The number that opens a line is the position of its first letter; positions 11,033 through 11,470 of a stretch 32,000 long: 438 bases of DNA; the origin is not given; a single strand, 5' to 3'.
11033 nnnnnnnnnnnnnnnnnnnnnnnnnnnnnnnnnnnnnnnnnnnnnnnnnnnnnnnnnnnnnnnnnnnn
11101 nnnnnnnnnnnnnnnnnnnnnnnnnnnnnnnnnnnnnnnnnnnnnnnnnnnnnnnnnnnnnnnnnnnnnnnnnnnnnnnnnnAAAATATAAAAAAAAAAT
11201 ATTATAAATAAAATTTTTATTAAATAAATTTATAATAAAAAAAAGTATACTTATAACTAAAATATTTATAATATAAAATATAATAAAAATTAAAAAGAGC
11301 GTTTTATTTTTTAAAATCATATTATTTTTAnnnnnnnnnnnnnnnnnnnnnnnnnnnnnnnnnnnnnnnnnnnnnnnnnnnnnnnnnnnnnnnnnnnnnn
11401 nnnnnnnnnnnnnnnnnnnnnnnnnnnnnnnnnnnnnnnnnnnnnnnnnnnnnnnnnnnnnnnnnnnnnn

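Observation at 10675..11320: A PAP2 membrane phosphatase is under-called and split at a T10 tract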

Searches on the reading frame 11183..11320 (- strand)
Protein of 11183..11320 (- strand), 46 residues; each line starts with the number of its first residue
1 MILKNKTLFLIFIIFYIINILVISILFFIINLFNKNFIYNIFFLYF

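Call 60: search_protein_families(library=pfam, max_evalue=0.01, proteins=[window:11183-11320:-])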
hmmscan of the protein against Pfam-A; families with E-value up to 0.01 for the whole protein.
window:11183-11320:- (46 aa): 0 families
